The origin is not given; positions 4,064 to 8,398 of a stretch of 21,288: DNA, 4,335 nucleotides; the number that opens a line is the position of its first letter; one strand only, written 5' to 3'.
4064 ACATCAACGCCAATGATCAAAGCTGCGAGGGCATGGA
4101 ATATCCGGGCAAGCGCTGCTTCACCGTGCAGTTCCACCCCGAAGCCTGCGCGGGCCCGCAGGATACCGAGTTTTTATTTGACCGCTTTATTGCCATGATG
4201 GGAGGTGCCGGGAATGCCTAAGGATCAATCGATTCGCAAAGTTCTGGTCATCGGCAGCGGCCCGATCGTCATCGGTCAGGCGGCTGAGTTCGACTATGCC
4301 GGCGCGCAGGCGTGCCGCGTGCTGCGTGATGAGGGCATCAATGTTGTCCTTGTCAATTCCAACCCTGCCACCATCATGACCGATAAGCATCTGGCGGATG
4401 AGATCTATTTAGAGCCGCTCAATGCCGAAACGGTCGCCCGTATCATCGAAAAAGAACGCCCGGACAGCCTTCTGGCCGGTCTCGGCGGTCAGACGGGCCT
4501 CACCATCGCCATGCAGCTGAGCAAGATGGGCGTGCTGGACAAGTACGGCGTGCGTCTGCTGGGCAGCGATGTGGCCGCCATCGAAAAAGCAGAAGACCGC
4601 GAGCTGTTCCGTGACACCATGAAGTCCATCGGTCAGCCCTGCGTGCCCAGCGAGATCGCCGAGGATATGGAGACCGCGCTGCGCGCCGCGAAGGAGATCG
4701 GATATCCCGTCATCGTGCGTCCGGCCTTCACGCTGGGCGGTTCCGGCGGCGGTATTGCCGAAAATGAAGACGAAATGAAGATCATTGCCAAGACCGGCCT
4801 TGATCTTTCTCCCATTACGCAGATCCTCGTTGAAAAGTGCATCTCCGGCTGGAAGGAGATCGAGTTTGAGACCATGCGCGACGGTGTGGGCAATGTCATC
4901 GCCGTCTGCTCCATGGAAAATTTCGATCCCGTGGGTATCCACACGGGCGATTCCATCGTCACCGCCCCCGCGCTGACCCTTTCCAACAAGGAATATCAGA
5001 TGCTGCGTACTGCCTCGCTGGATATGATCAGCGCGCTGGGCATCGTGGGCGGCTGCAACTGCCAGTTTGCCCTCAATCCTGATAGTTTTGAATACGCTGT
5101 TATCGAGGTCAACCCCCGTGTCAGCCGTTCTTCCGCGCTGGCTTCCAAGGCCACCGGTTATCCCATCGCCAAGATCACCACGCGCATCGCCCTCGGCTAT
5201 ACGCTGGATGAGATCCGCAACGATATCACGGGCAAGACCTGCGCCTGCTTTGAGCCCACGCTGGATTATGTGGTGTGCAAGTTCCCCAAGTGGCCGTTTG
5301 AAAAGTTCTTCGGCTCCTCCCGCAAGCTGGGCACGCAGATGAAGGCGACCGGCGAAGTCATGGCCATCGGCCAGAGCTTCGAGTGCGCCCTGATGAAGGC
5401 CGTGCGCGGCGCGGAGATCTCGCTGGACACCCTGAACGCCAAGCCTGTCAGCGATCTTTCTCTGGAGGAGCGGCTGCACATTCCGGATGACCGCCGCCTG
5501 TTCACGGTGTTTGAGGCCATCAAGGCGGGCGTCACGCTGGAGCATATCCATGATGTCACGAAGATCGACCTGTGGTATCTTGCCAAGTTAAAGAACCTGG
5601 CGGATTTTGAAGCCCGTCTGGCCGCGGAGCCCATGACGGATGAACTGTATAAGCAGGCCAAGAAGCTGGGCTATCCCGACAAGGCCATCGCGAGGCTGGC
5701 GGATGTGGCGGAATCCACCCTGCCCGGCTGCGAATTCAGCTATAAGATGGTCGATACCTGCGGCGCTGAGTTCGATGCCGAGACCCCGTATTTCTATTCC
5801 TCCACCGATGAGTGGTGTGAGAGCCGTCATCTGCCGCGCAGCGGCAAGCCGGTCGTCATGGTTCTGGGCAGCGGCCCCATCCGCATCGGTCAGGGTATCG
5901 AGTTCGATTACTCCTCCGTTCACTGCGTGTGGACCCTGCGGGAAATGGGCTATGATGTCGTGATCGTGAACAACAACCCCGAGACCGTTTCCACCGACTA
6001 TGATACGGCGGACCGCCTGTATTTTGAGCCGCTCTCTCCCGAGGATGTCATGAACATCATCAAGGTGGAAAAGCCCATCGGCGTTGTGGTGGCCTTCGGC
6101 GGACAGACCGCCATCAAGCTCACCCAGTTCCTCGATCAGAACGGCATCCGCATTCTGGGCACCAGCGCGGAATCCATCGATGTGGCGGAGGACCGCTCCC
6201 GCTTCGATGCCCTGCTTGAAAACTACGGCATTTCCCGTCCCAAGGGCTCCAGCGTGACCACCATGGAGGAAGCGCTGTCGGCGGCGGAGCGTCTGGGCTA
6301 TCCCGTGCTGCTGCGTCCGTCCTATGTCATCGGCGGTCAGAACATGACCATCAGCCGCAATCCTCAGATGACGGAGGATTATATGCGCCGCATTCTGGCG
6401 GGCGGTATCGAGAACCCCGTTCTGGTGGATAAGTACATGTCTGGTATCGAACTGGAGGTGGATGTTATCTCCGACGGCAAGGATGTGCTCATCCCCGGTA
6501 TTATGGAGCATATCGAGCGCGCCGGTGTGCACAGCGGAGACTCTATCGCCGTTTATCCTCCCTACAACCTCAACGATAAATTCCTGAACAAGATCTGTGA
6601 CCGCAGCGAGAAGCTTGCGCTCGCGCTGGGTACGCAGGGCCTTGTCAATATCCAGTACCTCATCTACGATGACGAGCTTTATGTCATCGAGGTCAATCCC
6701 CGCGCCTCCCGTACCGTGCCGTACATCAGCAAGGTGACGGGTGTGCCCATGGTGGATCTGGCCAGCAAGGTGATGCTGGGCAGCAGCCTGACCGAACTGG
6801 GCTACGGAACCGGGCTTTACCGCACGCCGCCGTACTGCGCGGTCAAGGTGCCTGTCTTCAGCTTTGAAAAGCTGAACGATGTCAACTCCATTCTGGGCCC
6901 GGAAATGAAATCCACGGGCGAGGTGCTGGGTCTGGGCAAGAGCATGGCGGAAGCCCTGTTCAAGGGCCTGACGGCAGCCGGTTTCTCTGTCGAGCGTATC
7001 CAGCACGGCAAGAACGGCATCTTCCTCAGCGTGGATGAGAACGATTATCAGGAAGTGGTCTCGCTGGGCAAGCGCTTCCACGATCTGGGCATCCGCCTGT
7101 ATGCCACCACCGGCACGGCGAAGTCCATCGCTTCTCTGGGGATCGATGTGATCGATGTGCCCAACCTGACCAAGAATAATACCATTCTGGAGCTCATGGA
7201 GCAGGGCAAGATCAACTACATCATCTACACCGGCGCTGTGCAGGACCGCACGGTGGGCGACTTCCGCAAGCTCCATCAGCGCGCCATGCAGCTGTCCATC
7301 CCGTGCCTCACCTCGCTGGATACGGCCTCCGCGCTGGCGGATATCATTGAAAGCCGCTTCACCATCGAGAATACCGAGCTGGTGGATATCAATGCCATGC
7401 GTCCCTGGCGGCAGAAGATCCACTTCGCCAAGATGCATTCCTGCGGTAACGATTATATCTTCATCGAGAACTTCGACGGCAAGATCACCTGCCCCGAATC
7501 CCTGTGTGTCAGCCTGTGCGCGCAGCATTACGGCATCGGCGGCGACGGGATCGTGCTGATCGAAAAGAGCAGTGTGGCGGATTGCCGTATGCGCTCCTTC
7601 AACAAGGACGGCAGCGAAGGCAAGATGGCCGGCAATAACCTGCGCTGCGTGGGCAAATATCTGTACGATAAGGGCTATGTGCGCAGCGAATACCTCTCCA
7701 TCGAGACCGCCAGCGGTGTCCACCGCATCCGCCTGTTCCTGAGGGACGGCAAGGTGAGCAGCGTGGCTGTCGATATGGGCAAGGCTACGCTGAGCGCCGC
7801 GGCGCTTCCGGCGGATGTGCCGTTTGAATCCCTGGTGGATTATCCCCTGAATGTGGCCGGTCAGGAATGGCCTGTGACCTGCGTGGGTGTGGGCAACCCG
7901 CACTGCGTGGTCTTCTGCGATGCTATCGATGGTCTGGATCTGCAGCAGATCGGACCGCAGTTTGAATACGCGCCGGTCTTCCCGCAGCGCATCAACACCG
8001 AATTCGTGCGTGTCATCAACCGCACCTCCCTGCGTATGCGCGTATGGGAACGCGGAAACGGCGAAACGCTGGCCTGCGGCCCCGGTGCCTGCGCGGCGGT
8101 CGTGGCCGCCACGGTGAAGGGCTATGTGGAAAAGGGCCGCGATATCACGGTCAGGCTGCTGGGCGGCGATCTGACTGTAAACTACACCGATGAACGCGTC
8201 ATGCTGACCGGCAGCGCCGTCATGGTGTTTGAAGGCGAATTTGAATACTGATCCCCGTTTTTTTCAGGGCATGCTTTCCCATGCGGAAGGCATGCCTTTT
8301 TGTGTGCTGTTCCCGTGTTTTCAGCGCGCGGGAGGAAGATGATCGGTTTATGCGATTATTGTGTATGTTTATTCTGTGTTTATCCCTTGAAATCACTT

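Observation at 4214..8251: carB reads straight into a full-length dapF-like gene: a 1345-aa CarB-DapF fusion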

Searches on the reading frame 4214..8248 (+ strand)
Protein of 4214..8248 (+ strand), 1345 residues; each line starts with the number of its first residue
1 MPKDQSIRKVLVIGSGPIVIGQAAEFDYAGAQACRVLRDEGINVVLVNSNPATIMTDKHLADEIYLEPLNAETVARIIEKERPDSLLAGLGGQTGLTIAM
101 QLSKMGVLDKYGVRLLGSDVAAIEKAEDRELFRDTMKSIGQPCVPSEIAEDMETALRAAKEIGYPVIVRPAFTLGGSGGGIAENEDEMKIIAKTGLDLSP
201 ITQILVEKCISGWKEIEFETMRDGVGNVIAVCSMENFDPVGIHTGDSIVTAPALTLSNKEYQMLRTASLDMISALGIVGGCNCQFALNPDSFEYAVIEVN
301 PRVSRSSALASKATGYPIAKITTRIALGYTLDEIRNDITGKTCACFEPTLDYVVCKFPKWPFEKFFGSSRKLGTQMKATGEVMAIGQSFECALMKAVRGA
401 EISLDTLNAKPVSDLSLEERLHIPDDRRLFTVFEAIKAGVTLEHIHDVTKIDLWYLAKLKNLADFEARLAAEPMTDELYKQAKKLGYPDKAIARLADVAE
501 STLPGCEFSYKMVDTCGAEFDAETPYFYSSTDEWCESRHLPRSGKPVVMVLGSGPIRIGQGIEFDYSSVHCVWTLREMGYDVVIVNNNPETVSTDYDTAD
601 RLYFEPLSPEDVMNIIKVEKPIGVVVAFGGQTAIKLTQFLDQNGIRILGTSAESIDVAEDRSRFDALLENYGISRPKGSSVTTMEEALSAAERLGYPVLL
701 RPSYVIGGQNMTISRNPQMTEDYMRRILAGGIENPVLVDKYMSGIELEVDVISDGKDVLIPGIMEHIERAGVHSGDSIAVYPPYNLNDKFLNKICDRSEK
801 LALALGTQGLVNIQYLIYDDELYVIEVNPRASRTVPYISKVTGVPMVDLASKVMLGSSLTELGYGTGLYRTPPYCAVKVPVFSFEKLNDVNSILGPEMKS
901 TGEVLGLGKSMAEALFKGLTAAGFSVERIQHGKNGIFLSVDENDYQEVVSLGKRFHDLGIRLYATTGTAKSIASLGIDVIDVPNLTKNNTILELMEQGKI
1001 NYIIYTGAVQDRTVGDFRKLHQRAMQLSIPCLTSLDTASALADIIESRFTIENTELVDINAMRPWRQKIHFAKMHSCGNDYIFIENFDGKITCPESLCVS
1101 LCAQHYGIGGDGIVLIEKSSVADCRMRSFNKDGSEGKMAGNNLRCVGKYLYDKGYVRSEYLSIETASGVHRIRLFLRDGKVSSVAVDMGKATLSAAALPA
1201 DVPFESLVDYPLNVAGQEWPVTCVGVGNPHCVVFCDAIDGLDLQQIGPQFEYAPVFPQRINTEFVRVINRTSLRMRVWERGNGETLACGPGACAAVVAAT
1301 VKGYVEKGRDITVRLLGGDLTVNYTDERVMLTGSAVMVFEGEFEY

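Call 5: search_protein_families(library=pfam, proteins=[window:4214-8248:+])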
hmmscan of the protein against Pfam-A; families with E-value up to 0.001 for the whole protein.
window:4214-8248:+ (1345 aa): 11 families
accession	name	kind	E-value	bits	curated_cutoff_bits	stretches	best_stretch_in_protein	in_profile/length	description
PF02786.22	CPSase_L_D2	-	8e-113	375.6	19.8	2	128-333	1-210/211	Carbamoyl-phosphate synthase L chain, ATP binding domain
PF25596.1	CPSase_L_D1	-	4e-95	314.2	27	2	547-656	4-117/118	Carbamoyl phosphate synthase preATP-grasp domain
PF01678.24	DAP_epimerase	-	1.3e-54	183.9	34.7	2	1223-1338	2-121/121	Diaminopimelate epimerase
PF02787.25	CPSase_L_D3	-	2e-25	89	26.6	1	419-495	1-79/80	Carbamoyl-phosphate synthetase large chain, oligomerisation domain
PF02655.19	ATP-grasp_3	-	2.4e-13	50.9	23.2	1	661-831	4-157/160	ATP-grasp domain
PF07478.18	Dala_Dala_lig_C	-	1.1e-12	48.3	24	2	683-829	24-174/204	D-ala D-ala ligase C-terminus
PF02142.27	MGS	-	3.5e-12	46.7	24.1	1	948-1033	2-94/94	MGS-like domain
PF02222.28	ATP-grasp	-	1.1e-11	45.2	27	1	668-831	3-163/179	ATP-grasp domain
PF15632.11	ATPgrasp_Ter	-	1.8e-10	41.1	29.1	1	735-857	4-111/131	ATP-grasp in the biosynthetic pathway with Ter operon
PF13549.11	ATP-grasp_5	-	1e-08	35.3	27.6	0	664-701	15-52/221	ATP-grasp domain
PF01071.24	GARS_A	-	1.6e-08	35.1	27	1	666-760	8-107/194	Phosphoribosylglycinamide synthetase, ATP-grasp (A) domain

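Call 6: search_protein_families(library=ncbifam, proteins=[window:4214-8248:+])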
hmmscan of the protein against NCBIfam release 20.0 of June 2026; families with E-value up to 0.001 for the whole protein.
window:4214-8248:+ (1345 aa): 51 families (the best 25 are shown)
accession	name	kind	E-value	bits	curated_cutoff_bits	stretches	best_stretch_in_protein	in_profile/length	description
NF003671.0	PRK05294.1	equivalog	0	1445.7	599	1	1-1048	1-1049/1058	carbamoyl-phosphate synthase large subunit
TIGR01369.1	CPSaseII_lrg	equivalog_domain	0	1409.2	1027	1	2-1043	1-1050/1052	carbamoyl-phosphate synthase (glutamine-hydrolyzing) large subunit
TIGR00652.1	DapF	equivalog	1.3e-77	260.9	114.65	1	1069-1343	1-268/270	diaminopimelate epimerase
TIGR01235.1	pyruv_carbox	equivalog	1.2e-32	112.4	1114.45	2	72-335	64-325/1143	pyruvate carboxylase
NF005525.0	PRK07178.1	equivalog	1.9e-31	109.3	768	2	99-342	87-330/471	acetyl-CoA carboxylase biotin carboxylase subunit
NF006367.0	PRK08591.1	subfamily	1.3e-30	106.6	597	2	108-340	95-330/451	acetyl-CoA carboxylase biotin carboxylase subunit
NF006406.0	PRK08654.1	equivalog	2e-30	105.8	739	2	38-341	22-330/499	acetyl-CoA carboxylase biotin carboxylase subunit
NF038284.1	bifunc_DapF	exception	1.1e-29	103.6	350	1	1092-1334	27-253/254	bifunctional diaminopimelate epimerase/glutamate racemase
NF009554.0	PRK12999.1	equivalog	2e-29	102.1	965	2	109-336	100-330/1147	pyruvate carboxylase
TIGR00514.1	accC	equivalog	3.5e-29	101.9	626.5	2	108-340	95-330/449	acetyl-CoA carboxylase biotin carboxylase subunit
NF006286.0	PRK08462.1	equivalog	6.5e-28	97.8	740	2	7-334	4-326/445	acetyl-CoA carboxylase biotin carboxylase subunit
NF009471.0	PRK12833.1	equivalog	4.9e-27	94.6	686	2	6-345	4-338/467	acetyl-CoA carboxylase biotin carboxylase subunit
NF053643.1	Ddl_archaea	equivalog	9e-26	90.7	500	2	576-846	19-288/367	putative pseudomurein biosynthesis ATP-grasp protein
NF009402.0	PRK12767.1-1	equivalog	5.6e-25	87.8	218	2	29-310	15-283/329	carbamoyl phosphate synthase-like protein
NF004085.0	PRK05586.1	equivalog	2.5e-24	86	723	2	109-339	96-329/448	acetyl-CoA carboxylase biotin carboxylase subunit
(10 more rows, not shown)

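Call 8: list_cluster_members(proteins=[window:4214-8248:+, window:4205-8248:+, window:7397-8248:+])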
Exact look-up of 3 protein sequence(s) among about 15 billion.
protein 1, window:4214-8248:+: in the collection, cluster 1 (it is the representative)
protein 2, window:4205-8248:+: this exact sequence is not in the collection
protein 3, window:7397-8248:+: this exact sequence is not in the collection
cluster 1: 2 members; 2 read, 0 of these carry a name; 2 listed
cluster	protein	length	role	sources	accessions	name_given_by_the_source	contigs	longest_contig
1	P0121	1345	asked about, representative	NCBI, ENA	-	-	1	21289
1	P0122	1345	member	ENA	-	-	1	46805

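Call 13: find_encoding_contigs(protein=P0121, flank=10000, max_places=4)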
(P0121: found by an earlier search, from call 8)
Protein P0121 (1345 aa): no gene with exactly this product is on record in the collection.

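Call 14: find_encoding_contigs(protein=P0122, flank=10000, max_places=4)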
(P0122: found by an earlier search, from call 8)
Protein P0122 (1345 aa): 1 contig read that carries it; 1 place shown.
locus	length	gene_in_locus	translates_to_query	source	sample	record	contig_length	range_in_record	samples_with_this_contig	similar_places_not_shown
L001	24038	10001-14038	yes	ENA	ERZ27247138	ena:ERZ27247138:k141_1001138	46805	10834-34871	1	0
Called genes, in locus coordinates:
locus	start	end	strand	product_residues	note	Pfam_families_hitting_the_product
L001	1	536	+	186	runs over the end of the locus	-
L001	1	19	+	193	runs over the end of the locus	PF12917:YfbR-like, PF13023:HD_3, PF01966:HD (weak)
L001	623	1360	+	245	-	PF01791:DeoC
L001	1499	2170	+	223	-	PF04263:TPK_catalytic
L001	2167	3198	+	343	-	-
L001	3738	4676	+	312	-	PF00497:SBP_bac_3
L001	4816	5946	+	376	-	PF00528:BPD_transp_1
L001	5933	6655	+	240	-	PF02463:SMC_N (faint), PF00005:ABC_tran, PF13304:AAA_21 (weak)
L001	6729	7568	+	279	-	PF01171:ATP_bind_3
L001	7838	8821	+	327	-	PF02729:OTCace_N, PF00185:OTCace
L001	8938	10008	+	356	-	PF00988:CPSase_sm_chain, PF00117:GATase, PF07722:Peptidase_C26 (faint)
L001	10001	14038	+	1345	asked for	PF25596:CPSase_L_D1, PF02786:CPSase_L_D2, PF02787:CPSase_L_D3, PF25596:CPSase_L_D1, PF02655:ATP-grasp_3, PF02786:CPSase_L_D2, PF02142:MGS, PF01678:DAP_epimerase, +5 more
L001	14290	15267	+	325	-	PF00664:ABC_membrane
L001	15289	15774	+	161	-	PF00005:ABC_tran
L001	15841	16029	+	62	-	-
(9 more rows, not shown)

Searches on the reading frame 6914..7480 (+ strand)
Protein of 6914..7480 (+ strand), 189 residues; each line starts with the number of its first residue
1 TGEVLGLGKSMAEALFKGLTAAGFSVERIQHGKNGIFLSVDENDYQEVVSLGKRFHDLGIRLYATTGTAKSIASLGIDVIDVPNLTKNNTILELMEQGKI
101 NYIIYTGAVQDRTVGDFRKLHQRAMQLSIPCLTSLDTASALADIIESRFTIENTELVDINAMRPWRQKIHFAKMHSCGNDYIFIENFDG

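Call 64: search_solved_structures(query=window:6914-7480:+, show_alignments=3, max_evalue=0.00001)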
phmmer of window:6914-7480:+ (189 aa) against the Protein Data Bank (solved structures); distinct sequences matched with E-value up to 0.00001: 3.
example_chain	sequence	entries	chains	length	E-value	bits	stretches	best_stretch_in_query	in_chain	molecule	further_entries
1ce8_A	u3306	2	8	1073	1.2e-08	38.2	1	1-145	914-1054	PROTEIN (CARBAMOYL-PHOSPHATE SYNTHASE) | carbamoyl phosphate synthetase large chain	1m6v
1a9x_A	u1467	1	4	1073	1.2e-08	38.2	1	1-145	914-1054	CARBAMOYL PHOSPHATE SYNTHETASE (LARGE CHAIN)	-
1bxr_A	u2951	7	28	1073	1.2e-08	38.2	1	1-145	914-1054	CARBAMOYL-PHOSPHATE SYNTHASE | CARBAMOYL PHOSPHATE SYNTHETASE: LARGE SUBUNIT | CARBAMOYL PHOSPHATE SYNTHETASE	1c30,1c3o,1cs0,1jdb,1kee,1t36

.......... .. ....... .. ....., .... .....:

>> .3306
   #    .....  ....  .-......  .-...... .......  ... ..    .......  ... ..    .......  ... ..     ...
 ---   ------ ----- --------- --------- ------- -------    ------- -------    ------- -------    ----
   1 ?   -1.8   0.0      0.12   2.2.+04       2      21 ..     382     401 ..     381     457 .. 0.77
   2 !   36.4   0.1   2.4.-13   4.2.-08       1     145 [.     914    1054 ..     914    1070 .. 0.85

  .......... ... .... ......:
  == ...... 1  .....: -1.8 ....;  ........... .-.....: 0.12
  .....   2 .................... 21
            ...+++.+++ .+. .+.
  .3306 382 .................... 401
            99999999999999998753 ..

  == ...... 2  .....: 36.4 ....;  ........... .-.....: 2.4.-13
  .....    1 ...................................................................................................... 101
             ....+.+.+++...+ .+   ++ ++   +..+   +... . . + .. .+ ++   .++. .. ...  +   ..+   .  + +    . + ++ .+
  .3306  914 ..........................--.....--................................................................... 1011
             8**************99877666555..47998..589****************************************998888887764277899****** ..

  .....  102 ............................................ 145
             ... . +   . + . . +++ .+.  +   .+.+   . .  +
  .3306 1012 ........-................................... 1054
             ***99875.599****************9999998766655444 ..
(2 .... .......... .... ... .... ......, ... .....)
